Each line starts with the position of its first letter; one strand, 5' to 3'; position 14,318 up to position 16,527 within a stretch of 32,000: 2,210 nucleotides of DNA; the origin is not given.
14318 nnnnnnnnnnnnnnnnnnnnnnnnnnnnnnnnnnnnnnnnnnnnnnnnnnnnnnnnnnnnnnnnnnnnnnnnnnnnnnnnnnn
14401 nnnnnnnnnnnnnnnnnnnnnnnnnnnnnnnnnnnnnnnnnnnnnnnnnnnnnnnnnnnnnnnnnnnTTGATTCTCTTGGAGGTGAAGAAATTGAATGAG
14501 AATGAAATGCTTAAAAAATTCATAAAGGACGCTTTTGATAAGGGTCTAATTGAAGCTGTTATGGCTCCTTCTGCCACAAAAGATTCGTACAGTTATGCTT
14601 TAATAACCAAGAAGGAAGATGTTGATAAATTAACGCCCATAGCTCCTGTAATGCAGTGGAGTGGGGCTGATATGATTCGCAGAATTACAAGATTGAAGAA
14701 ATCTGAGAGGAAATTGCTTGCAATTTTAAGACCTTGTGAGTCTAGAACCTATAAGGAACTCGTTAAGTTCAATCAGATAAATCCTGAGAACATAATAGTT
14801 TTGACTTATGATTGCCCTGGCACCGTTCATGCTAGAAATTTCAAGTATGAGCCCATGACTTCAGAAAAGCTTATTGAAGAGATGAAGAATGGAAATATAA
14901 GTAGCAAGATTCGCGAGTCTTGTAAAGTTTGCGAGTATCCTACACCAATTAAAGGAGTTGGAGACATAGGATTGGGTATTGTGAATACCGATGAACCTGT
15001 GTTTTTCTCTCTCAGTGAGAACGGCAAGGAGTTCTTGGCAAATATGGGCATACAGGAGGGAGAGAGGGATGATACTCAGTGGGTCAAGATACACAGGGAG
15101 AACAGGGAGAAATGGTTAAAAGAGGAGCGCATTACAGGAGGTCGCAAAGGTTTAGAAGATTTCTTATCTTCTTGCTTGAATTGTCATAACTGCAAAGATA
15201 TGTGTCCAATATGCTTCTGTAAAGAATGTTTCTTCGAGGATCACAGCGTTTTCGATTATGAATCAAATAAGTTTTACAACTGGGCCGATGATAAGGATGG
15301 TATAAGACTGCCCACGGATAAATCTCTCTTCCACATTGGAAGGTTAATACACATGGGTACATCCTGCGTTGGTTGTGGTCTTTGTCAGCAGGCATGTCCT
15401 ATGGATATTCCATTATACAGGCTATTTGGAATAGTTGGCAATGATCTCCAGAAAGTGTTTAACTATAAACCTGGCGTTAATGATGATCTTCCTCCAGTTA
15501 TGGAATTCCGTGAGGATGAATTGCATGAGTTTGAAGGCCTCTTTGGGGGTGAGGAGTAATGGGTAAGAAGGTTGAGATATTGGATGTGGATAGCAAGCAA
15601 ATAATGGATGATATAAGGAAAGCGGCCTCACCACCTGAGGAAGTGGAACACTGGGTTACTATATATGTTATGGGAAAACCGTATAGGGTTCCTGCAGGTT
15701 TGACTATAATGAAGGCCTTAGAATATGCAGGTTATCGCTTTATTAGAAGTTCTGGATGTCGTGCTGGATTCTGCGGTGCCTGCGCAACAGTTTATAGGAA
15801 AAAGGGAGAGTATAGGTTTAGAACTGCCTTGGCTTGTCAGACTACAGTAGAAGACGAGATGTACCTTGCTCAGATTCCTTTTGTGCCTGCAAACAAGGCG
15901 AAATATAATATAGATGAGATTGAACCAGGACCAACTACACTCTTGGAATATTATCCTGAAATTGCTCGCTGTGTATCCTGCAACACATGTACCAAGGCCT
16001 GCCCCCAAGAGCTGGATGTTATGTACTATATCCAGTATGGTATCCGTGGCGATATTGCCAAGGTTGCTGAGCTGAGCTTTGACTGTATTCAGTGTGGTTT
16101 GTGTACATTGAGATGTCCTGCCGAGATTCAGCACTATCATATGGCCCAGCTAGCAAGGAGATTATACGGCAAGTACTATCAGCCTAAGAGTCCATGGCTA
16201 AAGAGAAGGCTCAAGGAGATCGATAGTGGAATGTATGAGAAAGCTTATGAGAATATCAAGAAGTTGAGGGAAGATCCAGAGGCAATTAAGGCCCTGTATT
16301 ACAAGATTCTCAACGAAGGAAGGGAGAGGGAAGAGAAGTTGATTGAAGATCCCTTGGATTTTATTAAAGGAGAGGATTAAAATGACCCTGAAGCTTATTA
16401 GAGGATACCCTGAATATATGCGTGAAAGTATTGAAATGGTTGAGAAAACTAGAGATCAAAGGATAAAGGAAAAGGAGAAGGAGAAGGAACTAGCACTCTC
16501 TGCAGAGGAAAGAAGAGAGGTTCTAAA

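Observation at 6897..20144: Ten-gene HdrCBA / tandem-HdrA / MvhD / Fe-S / fumarate-reductase-like / LutAB-like supercluster: candidate soluble electron-bifurcating fumarate-reducing system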

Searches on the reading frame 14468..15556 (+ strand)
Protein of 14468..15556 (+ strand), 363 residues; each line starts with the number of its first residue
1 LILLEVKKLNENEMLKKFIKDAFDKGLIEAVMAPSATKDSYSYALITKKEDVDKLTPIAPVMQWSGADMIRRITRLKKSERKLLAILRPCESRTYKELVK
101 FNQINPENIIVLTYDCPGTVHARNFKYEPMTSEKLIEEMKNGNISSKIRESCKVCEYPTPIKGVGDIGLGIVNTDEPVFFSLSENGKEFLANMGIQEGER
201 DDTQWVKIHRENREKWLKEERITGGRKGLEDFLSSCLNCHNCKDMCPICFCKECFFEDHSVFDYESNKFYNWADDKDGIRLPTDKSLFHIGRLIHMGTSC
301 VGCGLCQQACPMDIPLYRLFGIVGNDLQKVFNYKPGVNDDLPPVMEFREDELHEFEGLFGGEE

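Call 4: search_protein_families(library=pfam, proteins=[window:14468-15556:+], max_evalue=0.001)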
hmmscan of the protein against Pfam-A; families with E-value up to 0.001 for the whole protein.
window:14468-15556:+ (363 aa): 3 families
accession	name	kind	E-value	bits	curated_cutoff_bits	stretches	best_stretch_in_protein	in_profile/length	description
PF13183.11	Fer4_8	-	1.7e-06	28.9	27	1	233-314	2-68/68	4Fe-4S dicluster domain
PF13237.11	Fer4_10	-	2.5e-06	27.7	25.5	1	295-322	4-22/53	4Fe-4S dicluster domain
PF17179.9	Fer4_22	-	3.8e-05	24.9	27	0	298-314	79-95/95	4Fe-4S dicluster domain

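Call 16: search_protein_families(library=ncbifam, proteins=[window:14507-15556:+], max_evalue=0.00001)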
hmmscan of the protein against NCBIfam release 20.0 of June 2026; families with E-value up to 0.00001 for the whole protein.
window:14507-15556:+ (350 aa): 0 families

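Call 40: search_solved_structures(query=window:14507-15556:+, max_evalue=1, show_alignments=2)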
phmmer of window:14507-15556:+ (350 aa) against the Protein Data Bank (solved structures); distinct sequences matched with E-value up to 1: 99 (the best 60 are shown).
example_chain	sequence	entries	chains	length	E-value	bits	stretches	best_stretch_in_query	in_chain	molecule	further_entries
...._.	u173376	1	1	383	7.8e-28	100.6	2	182-332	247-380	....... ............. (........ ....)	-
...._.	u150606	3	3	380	7.8e-24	87.5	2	186-333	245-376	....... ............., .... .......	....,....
7bkb_E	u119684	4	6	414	2e-19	73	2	220-338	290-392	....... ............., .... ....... (F420)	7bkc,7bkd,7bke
7tgh_S8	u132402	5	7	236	0.00061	22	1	285-301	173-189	NADH-ubiquinone oxidoreductase 1, chain, putative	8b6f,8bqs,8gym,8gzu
9mgw_C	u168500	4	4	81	0.00065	21.9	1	286-312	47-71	Photosystem I iron-sulfur center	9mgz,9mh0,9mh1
6qph_C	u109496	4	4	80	0.00075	21.7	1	286-312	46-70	Photosystem I iron-sulfur center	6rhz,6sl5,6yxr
4kt0_C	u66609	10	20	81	0.0019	20.4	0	286-307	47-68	Photosystem I iron-sulfur center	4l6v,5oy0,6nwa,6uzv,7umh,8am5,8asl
5oy0_C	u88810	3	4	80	0.0021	20.2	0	286-307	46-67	Photosystem I iron-sulfur center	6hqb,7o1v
8jw0_c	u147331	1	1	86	0.0024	20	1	283-301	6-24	Photosystem I PsaC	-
8jze_c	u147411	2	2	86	0.0029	19.8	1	283-301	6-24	Photosystem I PsaC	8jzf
9eys_C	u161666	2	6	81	0.0038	19.4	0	286-307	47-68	Photosystem I iron-sulfur center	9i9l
6jeo_aC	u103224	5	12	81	0.0039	19.4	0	286-307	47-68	Photosystem I iron-sulfur center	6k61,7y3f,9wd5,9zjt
6tcl_C1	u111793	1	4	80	0.0042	19.3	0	286-307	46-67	Photosystem I iron-sulfur center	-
6ijj_C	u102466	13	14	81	0.0047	19.1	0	280-301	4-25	PsaC | Photosystem I iron-sulfur center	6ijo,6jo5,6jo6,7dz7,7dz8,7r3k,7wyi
8qby_I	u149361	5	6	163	0.0049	19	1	285-301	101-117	NADH-quinone oxidoreductase subunit I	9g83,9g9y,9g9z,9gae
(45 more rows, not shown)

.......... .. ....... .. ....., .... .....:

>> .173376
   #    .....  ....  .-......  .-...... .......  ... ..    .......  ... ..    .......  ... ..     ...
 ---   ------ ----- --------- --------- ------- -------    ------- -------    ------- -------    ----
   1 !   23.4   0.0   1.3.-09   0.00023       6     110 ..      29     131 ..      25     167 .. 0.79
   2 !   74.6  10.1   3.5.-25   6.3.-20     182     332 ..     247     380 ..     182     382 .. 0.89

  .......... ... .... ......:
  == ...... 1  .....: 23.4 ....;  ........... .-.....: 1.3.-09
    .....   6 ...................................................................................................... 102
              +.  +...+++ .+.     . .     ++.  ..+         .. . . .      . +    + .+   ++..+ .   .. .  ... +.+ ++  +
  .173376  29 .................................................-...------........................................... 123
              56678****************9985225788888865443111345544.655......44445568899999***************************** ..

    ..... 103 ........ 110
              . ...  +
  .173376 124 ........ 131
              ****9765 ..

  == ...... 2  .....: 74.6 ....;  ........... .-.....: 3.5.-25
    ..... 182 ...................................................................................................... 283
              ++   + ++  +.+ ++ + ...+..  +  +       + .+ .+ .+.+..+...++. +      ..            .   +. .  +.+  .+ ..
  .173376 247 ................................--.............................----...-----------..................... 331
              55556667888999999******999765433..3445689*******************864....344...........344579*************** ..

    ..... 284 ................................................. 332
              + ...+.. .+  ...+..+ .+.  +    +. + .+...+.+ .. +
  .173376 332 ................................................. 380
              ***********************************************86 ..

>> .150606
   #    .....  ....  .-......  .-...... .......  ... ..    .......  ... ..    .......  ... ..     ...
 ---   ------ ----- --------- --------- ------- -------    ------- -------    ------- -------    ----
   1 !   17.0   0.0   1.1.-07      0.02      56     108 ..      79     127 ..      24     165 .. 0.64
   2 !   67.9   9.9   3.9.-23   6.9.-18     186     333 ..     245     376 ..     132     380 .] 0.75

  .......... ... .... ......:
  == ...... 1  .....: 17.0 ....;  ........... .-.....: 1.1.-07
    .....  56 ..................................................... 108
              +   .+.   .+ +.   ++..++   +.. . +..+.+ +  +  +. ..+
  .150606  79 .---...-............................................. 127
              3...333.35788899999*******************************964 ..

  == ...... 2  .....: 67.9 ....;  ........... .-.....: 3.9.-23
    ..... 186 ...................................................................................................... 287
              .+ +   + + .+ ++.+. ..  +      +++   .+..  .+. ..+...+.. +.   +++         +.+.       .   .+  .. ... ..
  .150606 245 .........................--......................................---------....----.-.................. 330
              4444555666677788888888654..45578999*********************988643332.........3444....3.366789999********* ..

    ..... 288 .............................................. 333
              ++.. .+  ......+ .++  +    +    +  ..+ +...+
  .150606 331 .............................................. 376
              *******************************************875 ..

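Call 84: search_solved_structures(query=A2, max_evalue=0.001, show_alignments=1)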
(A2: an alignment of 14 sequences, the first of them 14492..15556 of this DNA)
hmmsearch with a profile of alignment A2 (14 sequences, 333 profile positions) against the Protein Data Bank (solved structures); distinct sequences matched with E-value up to 0.001: 88 (the best 60 are shown).
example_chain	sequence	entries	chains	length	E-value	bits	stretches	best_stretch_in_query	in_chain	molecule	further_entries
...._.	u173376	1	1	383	8.9e-56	192.4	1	13-318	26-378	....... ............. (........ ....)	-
7bkb_E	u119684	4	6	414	7.6e-52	179.5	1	12-329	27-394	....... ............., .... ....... (F420)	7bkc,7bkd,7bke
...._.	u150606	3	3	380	1.8e-50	175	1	12-320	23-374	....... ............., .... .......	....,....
8jw0_c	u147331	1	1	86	1.3e-06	30.8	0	274-297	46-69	Photosystem I PsaC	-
8jze_c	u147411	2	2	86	1.6e-06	30.5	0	274-295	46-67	Photosystem I PsaC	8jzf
8jjr_c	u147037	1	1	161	2.4e-06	29.9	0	268-289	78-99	PsaC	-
8rja_E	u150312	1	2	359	3.9e-06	29.2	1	14-201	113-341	Coenzyme F420 hydrogenase/dehydrogenase, beta subunit C terminus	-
9s1l_C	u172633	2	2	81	9e-06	28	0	274-293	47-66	Photosystem I iron-sulfur center (PsaC)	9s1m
2wsc_C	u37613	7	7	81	9.2e-06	28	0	274-290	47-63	PHOTOSYSTEM I IRON-SULFUR CENTER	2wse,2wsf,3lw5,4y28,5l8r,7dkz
8qby_I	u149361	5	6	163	9.4e-06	28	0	273-289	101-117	NADH-quinone oxidoreductase subunit I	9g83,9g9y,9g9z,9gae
9grx_c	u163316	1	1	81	1.1e-05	27.8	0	274-290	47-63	Photosystem I iron-sulfur center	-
7wfd_AC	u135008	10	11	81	1.1e-05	27.8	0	274-290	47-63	Photosystem I iron-sulfur center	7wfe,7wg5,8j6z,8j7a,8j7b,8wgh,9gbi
2o01_C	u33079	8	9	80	1.1e-05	27.7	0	274-290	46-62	Photosystem I iron-sulfur center | PsaC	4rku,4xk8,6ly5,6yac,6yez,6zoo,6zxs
7qco_C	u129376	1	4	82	1.3e-05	27.5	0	274-293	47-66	Photosystem I iron-sulfur center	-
9kqp_C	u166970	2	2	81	1.4e-05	27.4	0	274-289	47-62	Photosystem I iron-sulfur center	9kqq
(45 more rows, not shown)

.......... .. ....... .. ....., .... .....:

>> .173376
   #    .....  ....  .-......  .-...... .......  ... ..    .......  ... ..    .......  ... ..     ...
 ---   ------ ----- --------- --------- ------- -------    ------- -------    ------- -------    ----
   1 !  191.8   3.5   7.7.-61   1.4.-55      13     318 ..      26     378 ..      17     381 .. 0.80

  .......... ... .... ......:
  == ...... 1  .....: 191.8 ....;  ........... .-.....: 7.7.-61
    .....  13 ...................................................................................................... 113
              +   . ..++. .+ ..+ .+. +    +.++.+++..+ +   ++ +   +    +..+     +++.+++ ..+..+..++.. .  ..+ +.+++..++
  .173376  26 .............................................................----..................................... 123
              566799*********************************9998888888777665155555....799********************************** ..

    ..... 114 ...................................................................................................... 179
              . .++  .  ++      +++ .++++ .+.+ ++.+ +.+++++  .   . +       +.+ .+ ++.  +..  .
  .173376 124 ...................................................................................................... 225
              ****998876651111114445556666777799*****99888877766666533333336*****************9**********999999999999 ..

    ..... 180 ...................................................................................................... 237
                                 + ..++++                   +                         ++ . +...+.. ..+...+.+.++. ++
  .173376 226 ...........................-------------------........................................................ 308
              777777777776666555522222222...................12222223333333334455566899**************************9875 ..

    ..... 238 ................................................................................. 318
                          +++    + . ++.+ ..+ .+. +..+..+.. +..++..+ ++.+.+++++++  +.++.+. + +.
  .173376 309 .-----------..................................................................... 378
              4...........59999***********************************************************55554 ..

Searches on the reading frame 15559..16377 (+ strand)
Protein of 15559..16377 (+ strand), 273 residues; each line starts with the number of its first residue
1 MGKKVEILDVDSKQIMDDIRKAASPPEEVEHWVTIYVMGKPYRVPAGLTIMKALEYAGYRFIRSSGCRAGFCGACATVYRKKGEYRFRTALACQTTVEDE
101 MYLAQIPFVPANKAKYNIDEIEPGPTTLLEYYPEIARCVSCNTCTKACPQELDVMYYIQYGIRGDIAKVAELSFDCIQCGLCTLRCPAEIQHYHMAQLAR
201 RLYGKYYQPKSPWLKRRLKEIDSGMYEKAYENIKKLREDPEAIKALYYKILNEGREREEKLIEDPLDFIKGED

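Call 4: search_protein_families(library=pfam, proteins=[window:15559-16377:+], max_evalue=0.001)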
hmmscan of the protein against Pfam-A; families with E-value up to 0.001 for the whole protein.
window:15559-16377:+ (273 aa): 10 families
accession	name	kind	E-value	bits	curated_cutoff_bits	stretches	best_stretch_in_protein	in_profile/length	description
PF13187.11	Fer4_9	-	4.1e-11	43.2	27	1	137-189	1-50/52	4Fe-4S dicluster domain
PF13237.11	Fer4_10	-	1.9e-08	34.5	25.5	1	136-187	7-53/53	4Fe-4S dicluster domain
PF13534.11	Fer4_17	-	2.4e-08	34.9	22.2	1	155-190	26-60/61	4Fe-4S dicluster domain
PF12838.12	Fer4_7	-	1.1e-07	32.6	27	1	137-189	1-51/52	4Fe-4S dicluster domain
PF13183.11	Fer4_8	-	4.8e-07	30.7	27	1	135-190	2-68/68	4Fe-4S dicluster domain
PF13510.11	Fer2_4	-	2.4e-06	27.9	22.8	1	33-102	4-76/82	2Fe-2S iron-sulfur cluster binding domain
PF12800.12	Fer4_4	-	2e-05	25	24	0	137-149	3-15/17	4Fe-4S binding domain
PF12797.12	Fer4_2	-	4.3e-05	23.6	24.5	0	136-149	8-21/22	4Fe-4S binding domain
PF00111.32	Fer2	-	6.6e-05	23.2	21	1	40-97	6-76/77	2Fe-2S iron-sulfur cluster binding domain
PF00037.32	Fer4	-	7.3e-05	22.9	21.1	0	175-189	7-21/24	4Fe-4S binding domain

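Call 16: search_protein_families(library=ncbifam, proteins=[window:15559-16377:+], max_evalue=0.00001)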
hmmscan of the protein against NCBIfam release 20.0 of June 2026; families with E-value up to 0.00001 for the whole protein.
window:15559-16377:+ (273 aa): 11 families
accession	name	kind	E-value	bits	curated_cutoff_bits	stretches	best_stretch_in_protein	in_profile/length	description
NF004898.0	PRK06259.1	equivalog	6.9e-10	38.2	385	0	40-104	19-83/488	fumarate reductase (CoM/CoB) subunit TfrB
TIGR00314.1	cdhA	equivalog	1.4e-09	36.3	781.3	1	133-199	396-462/784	CO dehydrogenase/acetyl-CoA synthase complex subunit alpha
TIGR01945.1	rnfC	subfamily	1.7e-09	36.7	245.95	1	136-200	363-428/435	RnfABCDGE type electron transport complex subunit C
NF003454.1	PRK05035.1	equivalog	4e-08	32.2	345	1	133-190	364-422/556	electron transport complex subunit RsxC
TIGR00384.1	dhsB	subfamily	4.2e-07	29.6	88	0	63-102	46-78/222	succinate dehydrogenase and fumarate reductase iron-sulfur protein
NF007205.0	PRK09626.1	equivalog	2e-06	27.7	93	1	135-188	16-68/105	2-oxoglutarate-acceptor oxidoreductase subunit OorD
TIGR01971.1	NuoI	subfamily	2.5e-06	27.1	113.05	1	129-190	35-97/121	NADH-quinone oxidoreductase, chain I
TIGR02512.1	FeFe_hydrog_A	subfamily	4.7e-06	25.7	405.95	1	135-189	6-65/375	[FeFe] hydrogenase, group A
NF004540.0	PRK05888.2-1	equivalog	5.4e-06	26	215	1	130-190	40-102/139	NADH-quinone oxidoreductase subunit NuoI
NF009226.0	PRK12576.1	equivalog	6.3e-06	25.7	344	0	170-244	204-275/317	succinate dehydrogenase/fumarate reductase iron-sulfur subunit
NF004616.0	PRK05950.1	subfamily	6.8e-06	25.4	228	0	130-159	198-227/238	succinate dehydrogenase iron-sulfur subunit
